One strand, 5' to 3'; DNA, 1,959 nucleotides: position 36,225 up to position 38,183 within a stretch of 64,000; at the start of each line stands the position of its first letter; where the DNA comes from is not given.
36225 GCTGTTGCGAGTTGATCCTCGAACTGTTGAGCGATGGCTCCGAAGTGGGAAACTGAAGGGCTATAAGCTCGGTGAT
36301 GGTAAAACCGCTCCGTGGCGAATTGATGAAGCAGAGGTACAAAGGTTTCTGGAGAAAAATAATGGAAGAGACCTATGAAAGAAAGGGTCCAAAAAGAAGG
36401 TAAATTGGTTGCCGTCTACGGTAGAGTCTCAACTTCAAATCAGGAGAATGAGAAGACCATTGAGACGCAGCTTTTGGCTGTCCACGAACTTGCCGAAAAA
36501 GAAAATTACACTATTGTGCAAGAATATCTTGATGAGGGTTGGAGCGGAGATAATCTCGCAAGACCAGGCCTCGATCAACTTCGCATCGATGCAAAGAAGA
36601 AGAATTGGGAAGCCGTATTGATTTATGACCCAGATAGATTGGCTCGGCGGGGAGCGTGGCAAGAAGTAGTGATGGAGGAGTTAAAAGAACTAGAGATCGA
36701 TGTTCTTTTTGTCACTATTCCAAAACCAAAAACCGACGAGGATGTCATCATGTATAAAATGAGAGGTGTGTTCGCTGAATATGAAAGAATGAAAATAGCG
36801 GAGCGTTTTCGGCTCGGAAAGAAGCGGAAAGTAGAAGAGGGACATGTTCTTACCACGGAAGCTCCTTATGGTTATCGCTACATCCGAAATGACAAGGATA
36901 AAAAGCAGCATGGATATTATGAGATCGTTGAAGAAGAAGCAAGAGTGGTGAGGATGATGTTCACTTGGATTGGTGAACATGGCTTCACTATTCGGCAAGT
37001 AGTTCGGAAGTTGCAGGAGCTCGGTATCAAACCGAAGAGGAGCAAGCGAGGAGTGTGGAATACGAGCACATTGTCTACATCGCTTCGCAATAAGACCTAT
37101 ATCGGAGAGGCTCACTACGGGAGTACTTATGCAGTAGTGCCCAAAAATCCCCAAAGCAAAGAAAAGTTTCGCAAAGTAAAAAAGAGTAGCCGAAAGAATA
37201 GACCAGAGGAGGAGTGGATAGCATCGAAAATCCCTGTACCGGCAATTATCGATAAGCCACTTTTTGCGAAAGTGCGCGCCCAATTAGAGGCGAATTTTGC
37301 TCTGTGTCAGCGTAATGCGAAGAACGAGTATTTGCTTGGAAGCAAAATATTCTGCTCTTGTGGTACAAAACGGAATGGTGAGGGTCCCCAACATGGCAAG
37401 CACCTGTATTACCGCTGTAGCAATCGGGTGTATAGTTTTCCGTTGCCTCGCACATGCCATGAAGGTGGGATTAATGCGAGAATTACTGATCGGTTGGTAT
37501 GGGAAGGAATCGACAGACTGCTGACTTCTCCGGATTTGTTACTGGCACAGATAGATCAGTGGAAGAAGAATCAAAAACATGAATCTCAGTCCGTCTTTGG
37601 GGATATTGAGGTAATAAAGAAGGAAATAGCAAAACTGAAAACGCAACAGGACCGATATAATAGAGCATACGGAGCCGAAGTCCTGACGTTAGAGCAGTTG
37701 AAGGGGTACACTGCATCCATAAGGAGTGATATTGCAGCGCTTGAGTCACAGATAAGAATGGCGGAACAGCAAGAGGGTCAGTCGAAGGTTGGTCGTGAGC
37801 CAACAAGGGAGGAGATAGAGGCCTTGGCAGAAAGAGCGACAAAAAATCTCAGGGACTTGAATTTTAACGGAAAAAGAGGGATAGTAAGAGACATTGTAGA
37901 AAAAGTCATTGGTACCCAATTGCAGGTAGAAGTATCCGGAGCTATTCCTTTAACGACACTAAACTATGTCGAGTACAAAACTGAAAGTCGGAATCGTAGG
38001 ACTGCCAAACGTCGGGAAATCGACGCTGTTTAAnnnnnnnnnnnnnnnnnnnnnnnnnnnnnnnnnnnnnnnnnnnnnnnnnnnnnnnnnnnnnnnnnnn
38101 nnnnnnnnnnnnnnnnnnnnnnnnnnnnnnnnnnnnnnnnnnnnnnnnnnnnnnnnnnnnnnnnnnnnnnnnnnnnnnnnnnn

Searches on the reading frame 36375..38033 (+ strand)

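Call 12: search_protein_families(library=pfam, proteins=[window:36375-38033:+], max_evalue=0.001)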
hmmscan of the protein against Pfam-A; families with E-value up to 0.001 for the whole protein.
window:36375-38033:+ (552 aa): 3 families
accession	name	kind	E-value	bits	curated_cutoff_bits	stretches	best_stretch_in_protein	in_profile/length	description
PF00239.26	Resolvase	-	7.6e-29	101.1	23.3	1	12-157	1-144/145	Resolvase, N terminal domain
PF07508.19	Recombinase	-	3.1e-20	72.8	21.1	1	186-306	1-101/102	Recombinase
PF13408.12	Zn_ribbon_recom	-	6e-05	23.8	25.3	1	320-379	1-57/58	Recombinase zinc beta ribbon domain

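Call 65: search_protein_families(library=pfam, proteins=[L014:6196-7230:+], max_evalue=10)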
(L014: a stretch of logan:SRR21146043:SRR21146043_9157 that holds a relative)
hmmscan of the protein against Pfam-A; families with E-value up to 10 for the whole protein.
L014:6196-7230:+ (344 aa): 2 families
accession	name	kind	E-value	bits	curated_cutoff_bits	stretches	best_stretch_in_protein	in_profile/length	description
PF14536.11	DUF4441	-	0.0029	18.2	24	1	92-170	29-107/116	Domain of unknown function (DUF4441)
PF19225.6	Spo16_N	-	0.072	13.5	27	1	168-217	18-67/118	Spo16 protein, N-terminal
